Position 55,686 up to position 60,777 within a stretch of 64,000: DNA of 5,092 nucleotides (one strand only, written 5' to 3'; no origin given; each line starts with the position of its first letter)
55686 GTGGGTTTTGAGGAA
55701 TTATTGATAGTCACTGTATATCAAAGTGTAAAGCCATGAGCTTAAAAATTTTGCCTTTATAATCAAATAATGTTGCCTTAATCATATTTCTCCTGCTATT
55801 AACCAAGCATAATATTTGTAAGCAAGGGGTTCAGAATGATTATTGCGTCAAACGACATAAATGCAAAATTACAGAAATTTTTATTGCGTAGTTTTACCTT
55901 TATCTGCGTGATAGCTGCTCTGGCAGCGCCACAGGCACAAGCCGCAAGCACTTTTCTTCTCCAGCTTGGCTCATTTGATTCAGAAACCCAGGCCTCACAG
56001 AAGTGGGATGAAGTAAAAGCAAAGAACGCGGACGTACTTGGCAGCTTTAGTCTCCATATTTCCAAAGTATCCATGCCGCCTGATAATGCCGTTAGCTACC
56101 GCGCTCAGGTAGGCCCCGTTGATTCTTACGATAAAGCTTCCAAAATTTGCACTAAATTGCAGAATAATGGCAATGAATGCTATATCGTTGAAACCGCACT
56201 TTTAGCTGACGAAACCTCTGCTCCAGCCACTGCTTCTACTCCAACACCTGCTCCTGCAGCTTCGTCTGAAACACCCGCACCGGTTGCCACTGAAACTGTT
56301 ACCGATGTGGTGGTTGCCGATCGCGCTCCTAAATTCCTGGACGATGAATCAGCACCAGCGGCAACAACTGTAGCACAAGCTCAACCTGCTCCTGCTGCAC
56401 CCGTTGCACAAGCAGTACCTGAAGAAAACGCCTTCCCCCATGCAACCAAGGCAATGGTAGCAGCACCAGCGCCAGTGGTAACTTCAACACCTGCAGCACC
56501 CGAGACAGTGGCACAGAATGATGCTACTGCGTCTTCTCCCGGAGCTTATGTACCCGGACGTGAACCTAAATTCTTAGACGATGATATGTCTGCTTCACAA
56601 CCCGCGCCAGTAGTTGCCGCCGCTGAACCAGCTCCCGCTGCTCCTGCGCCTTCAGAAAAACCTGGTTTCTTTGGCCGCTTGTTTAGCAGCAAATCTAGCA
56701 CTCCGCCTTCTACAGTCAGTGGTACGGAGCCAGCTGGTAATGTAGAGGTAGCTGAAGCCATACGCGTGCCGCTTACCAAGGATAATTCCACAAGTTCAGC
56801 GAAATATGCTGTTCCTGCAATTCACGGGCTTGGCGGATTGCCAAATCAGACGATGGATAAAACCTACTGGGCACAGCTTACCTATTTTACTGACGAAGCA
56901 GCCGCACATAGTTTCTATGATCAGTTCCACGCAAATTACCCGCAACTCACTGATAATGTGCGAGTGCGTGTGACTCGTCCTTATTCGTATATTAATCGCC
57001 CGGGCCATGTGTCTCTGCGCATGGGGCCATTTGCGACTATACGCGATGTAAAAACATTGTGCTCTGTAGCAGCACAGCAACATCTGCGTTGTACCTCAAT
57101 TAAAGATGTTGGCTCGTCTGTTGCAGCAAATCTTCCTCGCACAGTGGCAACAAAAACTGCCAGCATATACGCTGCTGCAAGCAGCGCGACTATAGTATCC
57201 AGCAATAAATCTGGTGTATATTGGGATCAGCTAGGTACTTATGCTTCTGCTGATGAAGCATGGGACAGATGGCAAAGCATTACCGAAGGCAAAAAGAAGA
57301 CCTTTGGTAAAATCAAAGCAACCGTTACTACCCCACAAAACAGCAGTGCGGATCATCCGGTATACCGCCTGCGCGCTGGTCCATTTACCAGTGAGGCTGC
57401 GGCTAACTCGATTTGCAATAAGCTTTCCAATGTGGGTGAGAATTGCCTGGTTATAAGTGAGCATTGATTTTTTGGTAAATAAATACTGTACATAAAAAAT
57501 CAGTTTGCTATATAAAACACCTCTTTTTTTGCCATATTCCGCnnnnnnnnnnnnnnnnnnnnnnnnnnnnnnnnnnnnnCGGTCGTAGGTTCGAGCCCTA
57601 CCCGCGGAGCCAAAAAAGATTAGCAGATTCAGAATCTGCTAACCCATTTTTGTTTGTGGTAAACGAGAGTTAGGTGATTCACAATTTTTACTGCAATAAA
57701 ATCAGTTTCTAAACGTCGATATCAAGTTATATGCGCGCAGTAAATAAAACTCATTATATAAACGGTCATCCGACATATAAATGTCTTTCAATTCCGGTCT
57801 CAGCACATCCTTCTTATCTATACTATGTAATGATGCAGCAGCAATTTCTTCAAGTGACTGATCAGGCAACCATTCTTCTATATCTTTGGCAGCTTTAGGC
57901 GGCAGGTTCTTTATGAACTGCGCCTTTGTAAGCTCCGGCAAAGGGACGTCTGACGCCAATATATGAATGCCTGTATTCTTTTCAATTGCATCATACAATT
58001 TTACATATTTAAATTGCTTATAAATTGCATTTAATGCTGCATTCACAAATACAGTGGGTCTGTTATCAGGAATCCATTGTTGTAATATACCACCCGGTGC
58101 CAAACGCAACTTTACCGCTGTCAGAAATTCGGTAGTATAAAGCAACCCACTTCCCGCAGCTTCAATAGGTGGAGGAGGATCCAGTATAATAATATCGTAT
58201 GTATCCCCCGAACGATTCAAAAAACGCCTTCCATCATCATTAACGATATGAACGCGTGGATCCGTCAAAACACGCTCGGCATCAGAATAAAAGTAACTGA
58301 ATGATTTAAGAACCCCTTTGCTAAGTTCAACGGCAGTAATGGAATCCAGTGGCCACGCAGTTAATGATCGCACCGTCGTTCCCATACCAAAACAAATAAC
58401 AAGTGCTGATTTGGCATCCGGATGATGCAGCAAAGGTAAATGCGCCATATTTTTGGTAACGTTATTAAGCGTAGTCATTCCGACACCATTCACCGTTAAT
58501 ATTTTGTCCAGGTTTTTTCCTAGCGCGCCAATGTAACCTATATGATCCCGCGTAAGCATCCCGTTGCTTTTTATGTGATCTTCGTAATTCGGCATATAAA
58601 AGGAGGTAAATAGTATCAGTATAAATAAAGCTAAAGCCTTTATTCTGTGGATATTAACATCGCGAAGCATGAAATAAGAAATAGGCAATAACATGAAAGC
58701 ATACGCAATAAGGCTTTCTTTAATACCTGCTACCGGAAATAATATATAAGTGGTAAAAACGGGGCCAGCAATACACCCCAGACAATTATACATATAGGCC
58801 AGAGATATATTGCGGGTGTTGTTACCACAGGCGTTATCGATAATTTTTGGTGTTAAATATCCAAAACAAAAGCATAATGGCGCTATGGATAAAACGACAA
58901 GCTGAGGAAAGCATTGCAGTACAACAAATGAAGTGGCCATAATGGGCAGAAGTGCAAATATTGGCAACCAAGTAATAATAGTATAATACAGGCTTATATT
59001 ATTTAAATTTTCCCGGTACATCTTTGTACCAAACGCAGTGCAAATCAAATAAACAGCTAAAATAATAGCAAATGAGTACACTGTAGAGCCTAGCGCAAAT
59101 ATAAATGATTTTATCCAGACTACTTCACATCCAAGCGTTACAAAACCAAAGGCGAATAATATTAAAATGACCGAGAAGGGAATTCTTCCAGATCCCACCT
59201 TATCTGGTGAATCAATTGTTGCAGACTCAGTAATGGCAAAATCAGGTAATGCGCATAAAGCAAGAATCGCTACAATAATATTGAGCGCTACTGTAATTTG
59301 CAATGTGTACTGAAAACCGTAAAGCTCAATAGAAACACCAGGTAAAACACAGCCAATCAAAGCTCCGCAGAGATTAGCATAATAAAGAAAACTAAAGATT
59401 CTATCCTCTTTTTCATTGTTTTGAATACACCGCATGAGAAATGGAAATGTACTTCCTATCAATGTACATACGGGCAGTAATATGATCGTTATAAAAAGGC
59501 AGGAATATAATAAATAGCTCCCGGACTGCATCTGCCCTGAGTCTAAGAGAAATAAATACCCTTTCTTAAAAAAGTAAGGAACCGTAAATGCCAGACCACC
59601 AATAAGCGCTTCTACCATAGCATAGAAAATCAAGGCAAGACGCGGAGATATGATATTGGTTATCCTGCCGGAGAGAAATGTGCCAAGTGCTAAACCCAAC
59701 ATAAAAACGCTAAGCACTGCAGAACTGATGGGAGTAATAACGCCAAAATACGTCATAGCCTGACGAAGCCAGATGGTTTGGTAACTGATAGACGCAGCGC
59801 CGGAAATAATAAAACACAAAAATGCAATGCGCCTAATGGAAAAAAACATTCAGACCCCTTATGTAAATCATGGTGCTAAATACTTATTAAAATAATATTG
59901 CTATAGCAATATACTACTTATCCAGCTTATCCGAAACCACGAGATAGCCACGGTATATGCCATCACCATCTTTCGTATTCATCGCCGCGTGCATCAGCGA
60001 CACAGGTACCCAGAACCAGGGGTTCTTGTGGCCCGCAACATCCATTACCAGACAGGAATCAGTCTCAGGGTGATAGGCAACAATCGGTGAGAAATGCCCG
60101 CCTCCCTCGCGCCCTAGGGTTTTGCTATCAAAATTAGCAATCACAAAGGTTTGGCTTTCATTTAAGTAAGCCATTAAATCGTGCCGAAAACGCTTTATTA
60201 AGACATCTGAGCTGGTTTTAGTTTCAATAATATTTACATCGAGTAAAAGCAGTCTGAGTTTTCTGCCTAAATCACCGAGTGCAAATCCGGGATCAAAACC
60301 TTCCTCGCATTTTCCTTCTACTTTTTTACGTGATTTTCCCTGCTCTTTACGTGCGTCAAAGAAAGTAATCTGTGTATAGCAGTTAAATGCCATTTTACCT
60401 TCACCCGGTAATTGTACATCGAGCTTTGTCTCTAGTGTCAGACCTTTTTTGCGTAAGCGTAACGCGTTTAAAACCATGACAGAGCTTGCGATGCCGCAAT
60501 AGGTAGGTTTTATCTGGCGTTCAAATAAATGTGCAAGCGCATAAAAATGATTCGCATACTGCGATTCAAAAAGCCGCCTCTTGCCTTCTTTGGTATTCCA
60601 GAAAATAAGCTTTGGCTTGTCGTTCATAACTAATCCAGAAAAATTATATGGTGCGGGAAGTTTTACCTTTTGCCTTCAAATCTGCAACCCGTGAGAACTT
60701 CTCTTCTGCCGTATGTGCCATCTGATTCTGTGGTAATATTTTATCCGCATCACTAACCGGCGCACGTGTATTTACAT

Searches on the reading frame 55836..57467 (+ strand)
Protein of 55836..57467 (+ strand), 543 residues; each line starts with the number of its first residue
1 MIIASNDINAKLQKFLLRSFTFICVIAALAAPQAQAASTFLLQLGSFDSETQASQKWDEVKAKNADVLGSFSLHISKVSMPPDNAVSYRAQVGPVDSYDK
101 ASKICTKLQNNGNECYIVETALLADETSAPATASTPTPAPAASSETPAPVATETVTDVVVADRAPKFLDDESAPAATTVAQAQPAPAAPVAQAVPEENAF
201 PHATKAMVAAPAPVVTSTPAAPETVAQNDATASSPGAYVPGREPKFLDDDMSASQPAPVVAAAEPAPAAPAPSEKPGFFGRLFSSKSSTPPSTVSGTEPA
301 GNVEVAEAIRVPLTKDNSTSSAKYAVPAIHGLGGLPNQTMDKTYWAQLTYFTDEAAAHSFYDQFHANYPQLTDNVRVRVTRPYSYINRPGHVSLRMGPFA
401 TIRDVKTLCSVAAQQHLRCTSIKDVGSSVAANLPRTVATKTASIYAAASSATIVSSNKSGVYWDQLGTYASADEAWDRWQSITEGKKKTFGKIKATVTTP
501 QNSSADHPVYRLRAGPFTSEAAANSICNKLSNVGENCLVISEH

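Call 103: search_protein_families(library=pfam, proteins=[window:55836-57467:+], max_evalue=0.00001)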
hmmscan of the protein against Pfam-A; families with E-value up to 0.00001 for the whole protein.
window:55836-57467:+ (543 aa): 1 family
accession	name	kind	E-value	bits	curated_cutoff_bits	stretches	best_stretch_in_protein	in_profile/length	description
PF05036.18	SPOR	-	2.2e-26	92.4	21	2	37-118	2-75/76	SPOR domain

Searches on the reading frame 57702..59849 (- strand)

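Call 24: search_protein_families(library=pfam, proteins=[window:57702-59849:-], max_evalue=0.00001)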
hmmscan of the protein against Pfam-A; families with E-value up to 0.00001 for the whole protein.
window:57702-59849:- (715 aa): 1 family
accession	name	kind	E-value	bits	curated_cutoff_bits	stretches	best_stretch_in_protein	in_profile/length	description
PF01564.23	Spermine_synth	-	1.9e-17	63.9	22.9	1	464-589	4-128/186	Spermine/spermidine synthase domain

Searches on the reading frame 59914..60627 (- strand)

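Call 103: search_protein_families(library=pfam, proteins=[window:59914-60627:-], max_evalue=0.00001)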
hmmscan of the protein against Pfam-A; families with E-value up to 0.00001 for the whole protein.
window:59914-60627:- (237 aa): 1 family
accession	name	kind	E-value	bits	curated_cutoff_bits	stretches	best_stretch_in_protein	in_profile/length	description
PF05023.20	Phytochelatin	-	6.9e-38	130.4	24.9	1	5-228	8-210/210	Phytochelatin synthase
